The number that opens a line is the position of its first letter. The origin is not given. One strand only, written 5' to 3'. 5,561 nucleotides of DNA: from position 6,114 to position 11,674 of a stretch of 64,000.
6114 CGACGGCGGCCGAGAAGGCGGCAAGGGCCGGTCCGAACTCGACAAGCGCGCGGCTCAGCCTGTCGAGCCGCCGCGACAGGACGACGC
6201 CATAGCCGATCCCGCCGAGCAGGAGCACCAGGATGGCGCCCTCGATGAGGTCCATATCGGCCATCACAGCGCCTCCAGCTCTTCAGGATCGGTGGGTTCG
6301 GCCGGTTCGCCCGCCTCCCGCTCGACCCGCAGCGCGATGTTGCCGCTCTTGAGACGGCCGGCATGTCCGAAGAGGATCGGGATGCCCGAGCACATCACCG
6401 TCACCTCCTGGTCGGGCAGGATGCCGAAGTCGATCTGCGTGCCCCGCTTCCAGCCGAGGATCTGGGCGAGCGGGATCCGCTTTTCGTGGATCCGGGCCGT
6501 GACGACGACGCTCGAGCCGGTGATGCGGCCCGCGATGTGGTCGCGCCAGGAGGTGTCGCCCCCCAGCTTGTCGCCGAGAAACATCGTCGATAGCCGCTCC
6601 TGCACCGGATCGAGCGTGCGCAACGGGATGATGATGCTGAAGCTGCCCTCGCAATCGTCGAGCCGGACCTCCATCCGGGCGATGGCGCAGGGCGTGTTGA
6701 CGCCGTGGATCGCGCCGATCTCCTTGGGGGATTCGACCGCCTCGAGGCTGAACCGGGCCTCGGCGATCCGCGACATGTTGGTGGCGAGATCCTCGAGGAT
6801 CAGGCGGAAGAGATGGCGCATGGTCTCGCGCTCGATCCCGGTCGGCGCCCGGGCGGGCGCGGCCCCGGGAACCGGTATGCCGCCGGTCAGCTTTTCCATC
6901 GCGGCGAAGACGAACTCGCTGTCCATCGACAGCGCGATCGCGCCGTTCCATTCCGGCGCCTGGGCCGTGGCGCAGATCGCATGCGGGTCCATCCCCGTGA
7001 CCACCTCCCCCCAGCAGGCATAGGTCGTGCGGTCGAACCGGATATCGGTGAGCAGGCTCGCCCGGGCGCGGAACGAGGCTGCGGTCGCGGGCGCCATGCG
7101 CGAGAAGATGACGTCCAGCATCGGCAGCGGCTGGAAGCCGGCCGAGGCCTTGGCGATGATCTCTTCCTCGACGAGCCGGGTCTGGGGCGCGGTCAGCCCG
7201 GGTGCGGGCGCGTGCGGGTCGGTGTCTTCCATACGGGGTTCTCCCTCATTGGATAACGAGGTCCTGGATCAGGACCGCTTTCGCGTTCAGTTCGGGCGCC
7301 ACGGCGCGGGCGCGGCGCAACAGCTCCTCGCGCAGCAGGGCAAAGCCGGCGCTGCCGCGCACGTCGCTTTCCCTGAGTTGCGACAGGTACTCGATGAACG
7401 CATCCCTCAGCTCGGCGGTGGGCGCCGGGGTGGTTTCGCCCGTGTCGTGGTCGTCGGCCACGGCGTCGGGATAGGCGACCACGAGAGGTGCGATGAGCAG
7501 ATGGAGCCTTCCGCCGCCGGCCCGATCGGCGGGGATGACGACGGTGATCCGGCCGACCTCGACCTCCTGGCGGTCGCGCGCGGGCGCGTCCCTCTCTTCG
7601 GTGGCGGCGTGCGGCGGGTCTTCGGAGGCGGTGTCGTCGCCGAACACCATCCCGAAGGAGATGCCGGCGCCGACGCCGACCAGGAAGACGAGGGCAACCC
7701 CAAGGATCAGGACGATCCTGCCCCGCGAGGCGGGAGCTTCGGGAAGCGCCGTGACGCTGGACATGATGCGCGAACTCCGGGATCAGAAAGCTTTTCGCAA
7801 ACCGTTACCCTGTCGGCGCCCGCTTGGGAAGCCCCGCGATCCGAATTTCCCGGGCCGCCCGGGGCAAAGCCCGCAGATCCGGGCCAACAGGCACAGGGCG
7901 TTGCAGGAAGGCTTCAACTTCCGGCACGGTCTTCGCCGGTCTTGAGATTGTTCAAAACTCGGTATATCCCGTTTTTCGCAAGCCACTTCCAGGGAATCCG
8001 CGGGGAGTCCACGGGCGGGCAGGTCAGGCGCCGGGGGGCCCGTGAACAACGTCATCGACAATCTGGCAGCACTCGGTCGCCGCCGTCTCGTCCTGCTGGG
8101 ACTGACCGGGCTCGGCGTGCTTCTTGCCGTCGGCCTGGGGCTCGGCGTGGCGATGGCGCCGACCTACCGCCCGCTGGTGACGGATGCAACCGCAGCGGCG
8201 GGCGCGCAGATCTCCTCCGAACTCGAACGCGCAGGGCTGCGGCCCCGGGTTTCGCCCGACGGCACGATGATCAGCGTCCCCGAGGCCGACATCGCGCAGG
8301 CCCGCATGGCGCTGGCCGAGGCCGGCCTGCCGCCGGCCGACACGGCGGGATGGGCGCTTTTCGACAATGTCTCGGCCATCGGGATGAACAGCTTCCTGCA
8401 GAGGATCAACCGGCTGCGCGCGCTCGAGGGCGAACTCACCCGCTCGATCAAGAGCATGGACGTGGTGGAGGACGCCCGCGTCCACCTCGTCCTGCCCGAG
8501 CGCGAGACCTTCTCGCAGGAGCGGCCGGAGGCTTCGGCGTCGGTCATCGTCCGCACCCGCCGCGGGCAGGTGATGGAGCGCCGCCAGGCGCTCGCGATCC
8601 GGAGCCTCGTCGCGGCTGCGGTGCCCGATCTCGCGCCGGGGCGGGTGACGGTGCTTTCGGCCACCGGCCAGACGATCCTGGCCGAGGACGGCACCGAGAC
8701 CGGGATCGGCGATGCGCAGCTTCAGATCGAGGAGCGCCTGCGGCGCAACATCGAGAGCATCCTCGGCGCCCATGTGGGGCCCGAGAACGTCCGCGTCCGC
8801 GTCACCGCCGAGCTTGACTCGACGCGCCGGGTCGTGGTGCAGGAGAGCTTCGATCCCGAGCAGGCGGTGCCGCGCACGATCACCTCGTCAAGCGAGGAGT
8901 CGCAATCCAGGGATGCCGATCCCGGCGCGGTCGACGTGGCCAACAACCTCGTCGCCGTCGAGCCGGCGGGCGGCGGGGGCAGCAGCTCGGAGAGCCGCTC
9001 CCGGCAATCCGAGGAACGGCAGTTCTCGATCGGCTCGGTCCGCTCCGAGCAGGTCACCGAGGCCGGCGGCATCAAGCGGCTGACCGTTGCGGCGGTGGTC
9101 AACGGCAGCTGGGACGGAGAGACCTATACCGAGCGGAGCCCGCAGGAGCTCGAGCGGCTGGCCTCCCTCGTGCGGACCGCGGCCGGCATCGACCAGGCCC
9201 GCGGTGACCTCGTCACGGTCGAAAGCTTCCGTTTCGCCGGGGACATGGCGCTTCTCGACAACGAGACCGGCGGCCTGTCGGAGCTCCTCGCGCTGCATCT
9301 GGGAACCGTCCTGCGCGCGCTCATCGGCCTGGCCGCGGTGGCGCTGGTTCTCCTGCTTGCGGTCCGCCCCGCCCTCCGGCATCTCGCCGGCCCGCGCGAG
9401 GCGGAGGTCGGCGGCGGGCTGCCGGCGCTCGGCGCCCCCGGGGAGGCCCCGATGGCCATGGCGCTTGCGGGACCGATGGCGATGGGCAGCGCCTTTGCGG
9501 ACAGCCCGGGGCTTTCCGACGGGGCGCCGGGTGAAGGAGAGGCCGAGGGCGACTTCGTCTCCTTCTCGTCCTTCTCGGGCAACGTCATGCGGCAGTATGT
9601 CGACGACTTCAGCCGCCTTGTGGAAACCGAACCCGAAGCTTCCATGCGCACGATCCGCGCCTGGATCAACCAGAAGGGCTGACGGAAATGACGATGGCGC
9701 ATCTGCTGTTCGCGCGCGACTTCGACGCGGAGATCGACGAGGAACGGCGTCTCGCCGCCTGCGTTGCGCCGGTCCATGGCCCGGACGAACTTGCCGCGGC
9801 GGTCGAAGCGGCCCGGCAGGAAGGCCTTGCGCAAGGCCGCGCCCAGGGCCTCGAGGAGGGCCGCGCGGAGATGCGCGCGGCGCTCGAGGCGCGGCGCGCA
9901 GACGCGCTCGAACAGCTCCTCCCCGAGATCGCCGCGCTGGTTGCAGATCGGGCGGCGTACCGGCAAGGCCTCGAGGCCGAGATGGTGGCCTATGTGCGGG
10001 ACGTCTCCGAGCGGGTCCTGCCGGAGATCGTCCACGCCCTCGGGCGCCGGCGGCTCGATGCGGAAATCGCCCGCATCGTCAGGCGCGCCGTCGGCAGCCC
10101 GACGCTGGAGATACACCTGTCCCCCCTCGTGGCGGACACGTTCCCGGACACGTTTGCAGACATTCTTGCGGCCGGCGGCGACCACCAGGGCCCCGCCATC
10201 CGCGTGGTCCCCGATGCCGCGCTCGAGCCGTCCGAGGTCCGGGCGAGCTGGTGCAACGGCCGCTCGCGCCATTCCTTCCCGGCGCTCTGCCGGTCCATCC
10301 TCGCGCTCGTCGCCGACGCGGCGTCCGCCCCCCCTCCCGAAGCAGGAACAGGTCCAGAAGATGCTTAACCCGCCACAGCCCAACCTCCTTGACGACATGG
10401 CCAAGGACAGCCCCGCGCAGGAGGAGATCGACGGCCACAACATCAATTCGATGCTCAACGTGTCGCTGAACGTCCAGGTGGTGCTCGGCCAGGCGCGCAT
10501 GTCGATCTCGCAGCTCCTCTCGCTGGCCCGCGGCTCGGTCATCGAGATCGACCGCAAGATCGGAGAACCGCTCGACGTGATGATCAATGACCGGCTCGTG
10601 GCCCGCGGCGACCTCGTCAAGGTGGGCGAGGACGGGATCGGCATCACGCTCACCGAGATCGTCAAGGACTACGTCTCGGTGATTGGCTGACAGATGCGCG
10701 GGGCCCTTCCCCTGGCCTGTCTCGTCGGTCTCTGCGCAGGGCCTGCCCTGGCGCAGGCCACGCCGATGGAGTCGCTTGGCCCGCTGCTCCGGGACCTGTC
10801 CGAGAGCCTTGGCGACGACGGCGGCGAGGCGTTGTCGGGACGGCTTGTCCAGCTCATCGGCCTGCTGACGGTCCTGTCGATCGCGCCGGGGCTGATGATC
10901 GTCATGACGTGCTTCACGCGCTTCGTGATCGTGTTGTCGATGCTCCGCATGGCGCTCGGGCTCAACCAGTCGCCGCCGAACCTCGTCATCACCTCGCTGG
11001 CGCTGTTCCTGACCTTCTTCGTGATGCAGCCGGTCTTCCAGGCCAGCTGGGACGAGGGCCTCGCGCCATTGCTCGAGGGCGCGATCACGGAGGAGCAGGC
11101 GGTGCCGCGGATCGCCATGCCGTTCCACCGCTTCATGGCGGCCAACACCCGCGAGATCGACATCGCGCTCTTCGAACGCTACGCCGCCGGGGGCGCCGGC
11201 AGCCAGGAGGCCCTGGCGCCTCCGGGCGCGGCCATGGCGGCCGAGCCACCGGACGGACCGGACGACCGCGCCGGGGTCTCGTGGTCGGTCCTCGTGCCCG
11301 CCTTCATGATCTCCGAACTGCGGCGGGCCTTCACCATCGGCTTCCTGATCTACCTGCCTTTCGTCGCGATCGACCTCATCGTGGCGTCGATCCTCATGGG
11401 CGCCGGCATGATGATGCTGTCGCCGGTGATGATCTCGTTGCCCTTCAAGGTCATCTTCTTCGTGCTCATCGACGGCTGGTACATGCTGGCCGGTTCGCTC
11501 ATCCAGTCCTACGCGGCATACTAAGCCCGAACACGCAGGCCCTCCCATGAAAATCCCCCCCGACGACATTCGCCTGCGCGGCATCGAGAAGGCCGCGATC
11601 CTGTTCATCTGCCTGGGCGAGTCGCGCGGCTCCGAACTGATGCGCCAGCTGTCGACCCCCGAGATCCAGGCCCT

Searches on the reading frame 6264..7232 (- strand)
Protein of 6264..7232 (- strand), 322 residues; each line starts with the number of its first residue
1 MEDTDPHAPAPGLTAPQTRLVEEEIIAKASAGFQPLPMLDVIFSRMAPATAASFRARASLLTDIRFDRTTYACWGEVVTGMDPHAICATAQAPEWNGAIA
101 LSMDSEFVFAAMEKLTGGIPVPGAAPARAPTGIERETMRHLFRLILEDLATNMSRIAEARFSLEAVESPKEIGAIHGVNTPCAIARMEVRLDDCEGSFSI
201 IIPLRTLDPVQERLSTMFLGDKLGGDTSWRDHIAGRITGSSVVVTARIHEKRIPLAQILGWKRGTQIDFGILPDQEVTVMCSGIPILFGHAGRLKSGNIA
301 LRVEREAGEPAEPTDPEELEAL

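Call 20: search_protein_families(library=pfam, proteins=[window:6264-7232:-], max_evalue=0.001)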
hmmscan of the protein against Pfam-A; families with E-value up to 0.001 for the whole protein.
window:6264-7232:- (322 aa): 2 families
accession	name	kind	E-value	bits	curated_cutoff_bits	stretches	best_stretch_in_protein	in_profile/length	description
PF02154.20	FliM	-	2.3e-18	67.2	27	1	36-214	14-192/192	Flagellar motor switch protein FliM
PF01052.25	FliMN_C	-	3.1e-10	40.3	23.8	1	239-305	5-70/73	Type III flagellar switch regulator (C-ring) FliN C-term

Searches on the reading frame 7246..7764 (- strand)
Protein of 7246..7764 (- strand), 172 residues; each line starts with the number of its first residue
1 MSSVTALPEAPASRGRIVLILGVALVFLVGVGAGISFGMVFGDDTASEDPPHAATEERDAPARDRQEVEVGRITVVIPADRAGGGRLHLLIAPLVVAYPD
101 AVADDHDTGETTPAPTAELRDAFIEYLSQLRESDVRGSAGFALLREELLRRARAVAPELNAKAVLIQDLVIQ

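Call 20: search_protein_families(library=pfam, proteins=[window:7246-7764:-], max_evalue=0.001)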
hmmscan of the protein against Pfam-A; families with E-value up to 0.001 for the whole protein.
window:7246-7764:- (172 aa): 1 family
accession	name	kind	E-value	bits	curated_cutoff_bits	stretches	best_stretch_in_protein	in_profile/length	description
PF03748.19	FliL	-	1.2e-10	42.2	24.6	1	78-172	11-103/103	Flagellar basal body-associated protein FliL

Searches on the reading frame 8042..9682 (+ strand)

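Call 20: search_protein_families(library=pfam, proteins=[window:8042-9682:+], max_evalue=0.001)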
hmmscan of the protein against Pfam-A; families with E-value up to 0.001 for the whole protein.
window:8042-9682:+ (546 aa): 2 families
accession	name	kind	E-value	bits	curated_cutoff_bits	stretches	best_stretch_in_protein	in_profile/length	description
PF01514.23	YscJ_FliF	-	1.2e-50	172.3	24.4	1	39-212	3-177/179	Secretory protein of YscJ/FliF family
PF08345.17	YscJ_FliF_C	-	3e-32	112.5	23.8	1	241-398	1-147/147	Flagellar M-ring protein C-terminal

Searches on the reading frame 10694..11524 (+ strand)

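Call 20: search_protein_families(library=pfam, proteins=[window:10694-11524:+], max_evalue=0.001)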
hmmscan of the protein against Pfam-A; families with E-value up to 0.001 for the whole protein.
window:10694-11524:+ (276 aa): 1 family
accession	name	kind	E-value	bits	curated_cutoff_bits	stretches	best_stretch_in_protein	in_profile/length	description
PF00813.25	FliP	-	1.9e-73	246.9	26.9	1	57-269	1-191/191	FliP family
